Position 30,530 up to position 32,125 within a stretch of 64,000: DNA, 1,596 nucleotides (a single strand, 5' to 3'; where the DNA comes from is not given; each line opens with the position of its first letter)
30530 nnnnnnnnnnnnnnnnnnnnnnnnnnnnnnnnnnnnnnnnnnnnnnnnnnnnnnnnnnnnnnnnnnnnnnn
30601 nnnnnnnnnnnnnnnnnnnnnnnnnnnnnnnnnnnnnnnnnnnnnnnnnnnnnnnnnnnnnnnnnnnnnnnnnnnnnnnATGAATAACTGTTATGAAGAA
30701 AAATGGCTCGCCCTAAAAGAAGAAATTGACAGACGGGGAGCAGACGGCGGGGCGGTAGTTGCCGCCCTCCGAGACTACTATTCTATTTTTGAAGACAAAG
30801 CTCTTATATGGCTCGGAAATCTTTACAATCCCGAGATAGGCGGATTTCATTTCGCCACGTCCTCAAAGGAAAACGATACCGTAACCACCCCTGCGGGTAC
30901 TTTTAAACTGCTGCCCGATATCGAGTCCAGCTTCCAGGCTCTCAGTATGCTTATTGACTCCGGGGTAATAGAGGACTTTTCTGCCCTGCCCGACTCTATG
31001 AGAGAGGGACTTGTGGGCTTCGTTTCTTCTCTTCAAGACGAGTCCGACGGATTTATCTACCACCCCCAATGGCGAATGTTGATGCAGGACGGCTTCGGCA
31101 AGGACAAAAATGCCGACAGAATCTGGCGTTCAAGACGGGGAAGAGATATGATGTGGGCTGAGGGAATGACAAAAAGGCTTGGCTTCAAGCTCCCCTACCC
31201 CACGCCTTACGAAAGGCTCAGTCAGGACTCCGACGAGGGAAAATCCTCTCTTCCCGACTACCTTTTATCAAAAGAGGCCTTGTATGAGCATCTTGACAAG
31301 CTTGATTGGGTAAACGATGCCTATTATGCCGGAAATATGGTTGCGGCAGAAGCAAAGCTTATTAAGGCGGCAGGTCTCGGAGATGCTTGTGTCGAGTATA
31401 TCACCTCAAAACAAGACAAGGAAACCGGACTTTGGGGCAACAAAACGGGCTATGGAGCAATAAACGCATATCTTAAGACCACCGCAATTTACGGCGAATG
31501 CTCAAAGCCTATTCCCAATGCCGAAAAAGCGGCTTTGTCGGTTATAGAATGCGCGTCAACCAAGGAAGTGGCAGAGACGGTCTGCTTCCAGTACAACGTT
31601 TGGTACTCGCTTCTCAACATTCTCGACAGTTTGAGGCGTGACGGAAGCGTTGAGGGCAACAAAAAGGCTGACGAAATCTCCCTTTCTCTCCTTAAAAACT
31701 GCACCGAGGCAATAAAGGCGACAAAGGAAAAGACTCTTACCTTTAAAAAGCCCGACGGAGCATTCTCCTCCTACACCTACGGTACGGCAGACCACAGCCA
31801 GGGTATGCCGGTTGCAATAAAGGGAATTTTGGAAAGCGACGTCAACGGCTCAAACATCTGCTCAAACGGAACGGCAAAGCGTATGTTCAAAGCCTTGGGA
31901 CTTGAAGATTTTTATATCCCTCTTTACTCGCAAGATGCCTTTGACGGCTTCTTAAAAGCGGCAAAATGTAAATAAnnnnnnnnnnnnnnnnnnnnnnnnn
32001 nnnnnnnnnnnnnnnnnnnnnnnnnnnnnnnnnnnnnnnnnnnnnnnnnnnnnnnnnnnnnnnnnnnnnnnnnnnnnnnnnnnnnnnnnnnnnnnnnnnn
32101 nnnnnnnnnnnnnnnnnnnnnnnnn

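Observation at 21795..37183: AraC-linked locus built around a 1,924-aa lipoprotein: candidate uncharacterised extracellular glycan capture/processing system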

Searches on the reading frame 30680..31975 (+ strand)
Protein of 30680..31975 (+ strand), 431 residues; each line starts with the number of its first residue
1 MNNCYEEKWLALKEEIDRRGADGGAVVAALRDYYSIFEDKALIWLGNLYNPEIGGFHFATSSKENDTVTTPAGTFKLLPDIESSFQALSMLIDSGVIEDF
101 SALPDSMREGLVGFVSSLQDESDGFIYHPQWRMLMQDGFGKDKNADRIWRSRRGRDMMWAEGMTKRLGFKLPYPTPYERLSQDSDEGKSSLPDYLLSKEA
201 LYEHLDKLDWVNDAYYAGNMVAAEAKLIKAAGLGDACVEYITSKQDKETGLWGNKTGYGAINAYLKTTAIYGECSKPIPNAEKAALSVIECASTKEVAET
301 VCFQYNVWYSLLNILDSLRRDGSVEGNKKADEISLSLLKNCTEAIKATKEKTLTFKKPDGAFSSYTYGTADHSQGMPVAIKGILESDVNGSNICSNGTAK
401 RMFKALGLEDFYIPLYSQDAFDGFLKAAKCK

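Call 5: search_protein_families(library=pfam, proteins=[window:30680-31975:+], max_evalue=0.01)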
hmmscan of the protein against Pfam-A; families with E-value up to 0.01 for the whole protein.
window:30680-31975:+ (431 aa): 0 families

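Call 6: search_protein_families(library=ncbifam, proteins=[window:30680-31975:+], max_evalue=0.01)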
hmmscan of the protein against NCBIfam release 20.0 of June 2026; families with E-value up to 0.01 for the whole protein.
window:30680-31975:+ (431 aa): 0 families

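Call 12: search_solved_structures(query=window:30680-31975:+, max_evalue=1)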
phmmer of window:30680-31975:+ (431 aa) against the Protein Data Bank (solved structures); distinct sequences matched with E-value up to 1: 4.
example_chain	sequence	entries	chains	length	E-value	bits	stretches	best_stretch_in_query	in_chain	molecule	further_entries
8qtc_A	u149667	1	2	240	0.76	12.1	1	200-289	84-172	14-3-3-like protein GF14 omega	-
8qtt_A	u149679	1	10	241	0.77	12.1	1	200-289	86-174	14-3-3-like protein GF14 omega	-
8qtf_A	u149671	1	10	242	0.77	12.1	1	200-289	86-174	14-3-3-like protein GF14 omega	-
9ei9_D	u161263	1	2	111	0.97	11.7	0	339-394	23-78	5E10 Fab Light chain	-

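Call 24: find_homologous_proteins(query=window:30680-31975:+, max_evalue=0.001)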
Query window:30680-31975:+ (431 aa): 158 proteins with E <= 0.001 among 8000 candidates; the best 120 are listed.
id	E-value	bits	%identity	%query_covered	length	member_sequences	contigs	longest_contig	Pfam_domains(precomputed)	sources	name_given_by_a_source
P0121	2.5e-239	813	82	100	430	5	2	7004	-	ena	-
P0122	5.9e-227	772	77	100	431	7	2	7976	-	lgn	-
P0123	1.5e-211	721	73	100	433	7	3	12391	-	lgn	-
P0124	1.0e-199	682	68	100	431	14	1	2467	-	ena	-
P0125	7.1e-199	679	68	100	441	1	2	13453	-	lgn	-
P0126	8.7e-192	656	67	100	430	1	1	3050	-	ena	-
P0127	2.0e-168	579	60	99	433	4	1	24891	-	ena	-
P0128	2.8e-165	569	60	100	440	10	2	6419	-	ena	-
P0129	3.3e-164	565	60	100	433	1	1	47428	-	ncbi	-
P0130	2.6e-148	513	82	64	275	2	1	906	-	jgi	jgi:hypothetical protein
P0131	5.4e-125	436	49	100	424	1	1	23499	-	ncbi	-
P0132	6.7e-122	426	47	100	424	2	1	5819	-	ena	-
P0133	1.4e-120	421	48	99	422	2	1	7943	-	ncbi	-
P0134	3.6e-119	417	46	99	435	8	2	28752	-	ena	-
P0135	1.8e-117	411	45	99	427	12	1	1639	-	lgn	-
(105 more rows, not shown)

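Call 25: search_protein_families(library=pfam, proteins=[window:30680-31975:+], max_evalue=10)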
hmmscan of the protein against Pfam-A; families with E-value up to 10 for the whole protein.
window:30680-31975:+ (431 aa): 1 family
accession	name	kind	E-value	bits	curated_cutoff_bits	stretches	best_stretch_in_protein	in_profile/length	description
PF22580.2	KYNU_C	-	0.13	12.8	27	1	83-119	46-81/90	Kynureninase C-terminal domain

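Call 29: find_related_loci(query=A1, collection=genome_contigs, flank=10000)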
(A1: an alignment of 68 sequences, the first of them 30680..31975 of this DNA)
Query A1 (431 aa) in genome_contigs; peptide patterns used: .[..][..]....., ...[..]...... (x = any residue, [..] = any of these).
297 stretches matched a pattern; 283 encode a relative of the query (tblastn E <= 1e-3); the best 80 are kept; 75 distinct loci.
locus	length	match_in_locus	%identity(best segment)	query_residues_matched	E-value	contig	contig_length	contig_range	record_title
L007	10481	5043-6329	82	1-429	0e+0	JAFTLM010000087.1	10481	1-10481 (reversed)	MAG: Clostridia bacterium isolate RGIG3927 Roe_deer_Cecum-3__c117693, whole genome shotgun sequence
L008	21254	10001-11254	46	5-429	1e-125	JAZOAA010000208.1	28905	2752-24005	MAG: Eubacteriales bacterium isolate T1900044764_TS20190230.MAGScoT_cleanbin_000071 SGB_2396_k141_2596562, whole genome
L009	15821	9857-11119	45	1-429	9e-125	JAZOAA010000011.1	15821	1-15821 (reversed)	MAG: Eubacteriales bacterium isolate T1900044764_TS20190230.MAGScoT_cleanbin_000071 SGB_2396_k141_1955945, whole genome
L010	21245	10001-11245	47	6-426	7e-123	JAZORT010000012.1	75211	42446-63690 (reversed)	MAG: Eubacteriales bacterium isolate T1900045550_YK20190244.MAGScoT_cleanbin_000079 SGB_7875_k141_790676, whole genome s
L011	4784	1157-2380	45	6-425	8e-121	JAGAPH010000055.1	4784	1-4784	MAG: Clostridia bacterium isolate RGIG8650 Water_deer_Cecum.Co__c576021, whole genome shotgun sequence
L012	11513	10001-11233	45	5-425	1e-117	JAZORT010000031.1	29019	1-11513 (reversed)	MAG: Eubacteriales bacterium isolate T1900045550_YK20190244.MAGScoT_cleanbin_000079 SGB_7875_k141_298160, whole genome s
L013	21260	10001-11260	44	6-429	2e-115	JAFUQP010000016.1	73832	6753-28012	MAG: Clostridia bacterium isolate RGIG4736 Roe_deer_Rectum.Co__c761182, whole genome shotgun sequence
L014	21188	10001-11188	44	1-416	8e-114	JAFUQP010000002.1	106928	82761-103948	MAG: Clostridia bacterium isolate RGIG4736 Roe_deer_Rectum.Co__c66398, whole genome shotgun sequence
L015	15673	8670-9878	43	8-427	3e-112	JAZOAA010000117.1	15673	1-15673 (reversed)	MAG: Eubacteriales bacterium isolate T1900044764_TS20190230.MAGScoT_cleanbin_000071 SGB_2396_k141_1469447, whole genome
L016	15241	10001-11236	44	9-429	4e-111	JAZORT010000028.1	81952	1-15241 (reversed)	MAG: Eubacteriales bacterium isolate T1900045550_YK20190244.MAGScoT_cleanbin_000079 SGB_7875_k141_2801396, whole genome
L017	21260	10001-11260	43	1-425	7e-110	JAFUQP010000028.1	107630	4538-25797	MAG: Clostridia bacterium isolate RGIG4736 Roe_deer_Rectum.Co__c1699982, whole genome shotgun sequence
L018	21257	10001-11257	41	5-431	3e-108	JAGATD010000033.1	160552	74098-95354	MAG: Clostridia bacterium isolate RGIG8750 Water_deer_Colon-4__c191383, whole genome shotgun sequence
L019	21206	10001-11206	44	8-429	6e-108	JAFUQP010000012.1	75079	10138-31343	MAG: Clostridia bacterium isolate RGIG4736 Roe_deer_Rectum.Co__c618558, whole genome shotgun sequence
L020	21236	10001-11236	42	5-430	5e-108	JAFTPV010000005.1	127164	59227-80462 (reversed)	MAG: Clostridia bacterium isolate RGIG4040 Roe_deer_Cecum-5__c1152, whole genome shotgun sequence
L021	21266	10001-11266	43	1-427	2e-107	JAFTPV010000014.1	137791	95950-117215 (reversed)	MAG: Clostridia bacterium isolate RGIG4040 Roe_deer_Cecum-5__c4520, whole genome shotgun sequence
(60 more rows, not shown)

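Call 34: predict_structure(alignment_id=A1)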
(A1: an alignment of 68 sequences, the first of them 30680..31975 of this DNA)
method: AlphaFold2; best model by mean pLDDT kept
length: 431 residues; sequences in the alignment: 68
mean_pLDDT: 92.7   pTM: 0.92
mean pLDDT of the five models: 92.7, 92.6, 92.6, 92.5, 91.0
residues with pLDDT >= 90: 369; 70-90: 44; 50-70: 15; < 50: 3
segments of 3 or more residues with pLDDT < 50: none
pLDDT, mean of each block of 10 residues (from residue 1): 80 98 98 97 98 98 96 92 98 97 98 98 93 67 58 92 98 95 77 92 94 93 95 97 95 88 96 94 91 92 96 94 89 94 97 97 95 91 97 97 96 95 96 64
secondary structure, 60 per line:
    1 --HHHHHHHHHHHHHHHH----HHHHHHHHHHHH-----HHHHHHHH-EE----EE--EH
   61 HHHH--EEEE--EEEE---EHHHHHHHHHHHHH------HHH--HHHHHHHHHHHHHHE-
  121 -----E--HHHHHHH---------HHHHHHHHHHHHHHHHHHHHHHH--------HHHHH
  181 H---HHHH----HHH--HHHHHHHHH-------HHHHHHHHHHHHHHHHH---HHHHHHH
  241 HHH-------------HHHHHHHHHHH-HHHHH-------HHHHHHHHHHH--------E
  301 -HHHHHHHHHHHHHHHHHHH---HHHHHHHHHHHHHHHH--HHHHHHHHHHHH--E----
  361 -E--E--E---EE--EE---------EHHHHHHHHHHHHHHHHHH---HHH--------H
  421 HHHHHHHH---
elements in order: H3-18 H23-34 H40-47 H60-64 E67-70 E73-76 H81-93 H105-118 H129-135 H145-167 H176-181 H185-188 H198-206 H214-230 H234-243 H257-267 H269-273 H281-291 H302-320 H324-339 H342-353 H388-405 H420-428

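Call 37: fold_search(model_id=the predicted structure, library=pdb)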
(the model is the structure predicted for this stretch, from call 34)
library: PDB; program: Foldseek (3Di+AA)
matches with E <= 10: 523; with E <= 0.001: 1
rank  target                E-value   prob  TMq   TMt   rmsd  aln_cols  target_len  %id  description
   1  6sbd                  7.7e-04  1.00  0.34  0.39  10.7       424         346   12  Structure of type II terpene cyclase MstE_D109A from Scytonema in complex with merosterolic acid A (product) (released 2020-07-15)
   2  6sbb_A                1.2e-03  1.00  0.36  0.43  10.1       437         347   11  Structure of type II terpene cyclase MstE from Scytonema (apo) (released 2020-07-15)
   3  6sbf                  2.1e-03  1.00  0.36  0.42   9.7       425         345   13  Structure of type II terpene cyclase MstE_Y157F from Scytonema (apo) (released 2020-07-15)
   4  6shd_A                2.8e-03  1.00  0.36  0.42   8.7       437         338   10  Structure of the GH76A alpha-1,6-mannanase from Salegentibacter sp. HEL1_6 (released 2020-08-26)
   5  8pak_B                4.3e-03  0.99  0.34  0.40  11.4       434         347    9  Crystal Structure of a Squalene-Hopene Cyclase from Cystobacter fuscus (released 2024-06-26)
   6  8oi4_A                6.0e-03  0.93  0.32  0.34  11.2       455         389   12  Metagenomic Beta-galactosidase from Glycoside Hydrolase family GH154 (released 2024-01-31)
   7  6y8f_A                6.6e-03  0.98  0.32  0.38  10.2       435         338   10  An inactive (D136N and D137N) variant of alpha-1,6-mannanase, GH76A of Salegentibacter sp. HEL1_6 in complex with alph (released 2021-03-31)
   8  3qwt_A                8.0e-03  0.98  0.35  0.38   9.6       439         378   12  The crystal structure of a possible member of GH105 family from Salmonella enterica subsp. enterica serovar Paratyphi  (released 2011-06-15)
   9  6shm_A                8.4e-03  0.97  0.31  0.37  10.3       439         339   12  An inactive (D136A and D137A) variant of alpha-1,6-mannanase, GH76A of Salegentibacter sp. HEL1_6 in complex with alph (released 2020-09-09)
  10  8oi4_D                8.8e-03  0.89  0.31  0.33  11.3       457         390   11  Metagenomic Beta-galactosidase from Glycoside Hydrolase family GH154 (released 2024-01-31)
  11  8oi4_C                1.3e-02  0.84  0.31  0.32  11.4       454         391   11  Metagenomic Beta-galactosidase from Glycoside Hydrolase family GH154 (released 2024-01-31)
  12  4q88_A                1.3e-02  0.95  0.31  0.36   9.8       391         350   10  Glycosyl hydrolase family 88 from Bacteroides vulgatus (released 2014-05-21)
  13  8oi4_B                1.4e-02  0.82  0.31  0.33  11.2       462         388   12  Metagenomic Beta-galactosidase from Glycoside Hydrolase family GH154 (released 2024-01-31)
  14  8zg5                  2.8e-02  0.96  0.29  0.27  10.3       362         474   12  Drimenyl diphosphate synthase SsDMS_Y505I&D303A from Streptomyces showdoensis (Apo) (released 2025-05-21)
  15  4q88_B                3.1e-02  0.91  0.33  0.38   9.9       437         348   10  Glycosyl hydrolase family 88 from Bacteroides vulgatus (released 2014-05-21)
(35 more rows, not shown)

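Call 79: search_protein_representatives(alignment_id=A1)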
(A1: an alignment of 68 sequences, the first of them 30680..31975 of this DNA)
Query: 68 sequences, 414 profile positions. Proteins with E-value up to 0.001 (for the whole library): 1383; up to 1e-10: 1203; up to 1e-30: 922. The best 150 are listed.
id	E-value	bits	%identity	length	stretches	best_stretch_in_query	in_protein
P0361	1.5e-215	732.4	-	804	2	20-390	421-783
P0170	8.4e-186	634.4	-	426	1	1-412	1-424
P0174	2.7e-184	629.5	-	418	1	4-413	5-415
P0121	2.0e-177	606.8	-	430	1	1-412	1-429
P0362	2.5e-164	563.7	-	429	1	4-413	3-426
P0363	5.5e-157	539.5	-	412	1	5-412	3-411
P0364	1.6e-156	538.0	-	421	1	1-412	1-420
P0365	1.7e-155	534.6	-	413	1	4-412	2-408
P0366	9.6e-152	522.2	-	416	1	3-413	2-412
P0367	4.4e-151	520.1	-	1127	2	6-412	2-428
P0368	2.4e-149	514.3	-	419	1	7-413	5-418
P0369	5.8e-144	496.6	-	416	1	4-411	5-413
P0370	4.9e-141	487.0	-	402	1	3-412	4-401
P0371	2.0e-131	455.3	-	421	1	3-408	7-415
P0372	3.2e-129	448.1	-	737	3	23-412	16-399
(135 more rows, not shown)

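Call 89: search_solved_structures(query=A1, max_evalue=5)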
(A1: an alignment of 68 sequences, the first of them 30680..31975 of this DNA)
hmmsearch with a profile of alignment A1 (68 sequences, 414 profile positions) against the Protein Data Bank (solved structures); distinct sequences matched with E-value up to 5: 3.
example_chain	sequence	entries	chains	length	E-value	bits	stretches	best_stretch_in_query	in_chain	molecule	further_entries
3uf5_A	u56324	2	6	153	0.31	13.3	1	263-327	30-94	Macrophage colony-stimulating factor 1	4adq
9dir_A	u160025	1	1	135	3.4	9.8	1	299-354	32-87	ChuA binding protein G7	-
8r5s_A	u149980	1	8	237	3.6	9.8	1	290-337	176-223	chain A, B, C and H of the soluble homotetramer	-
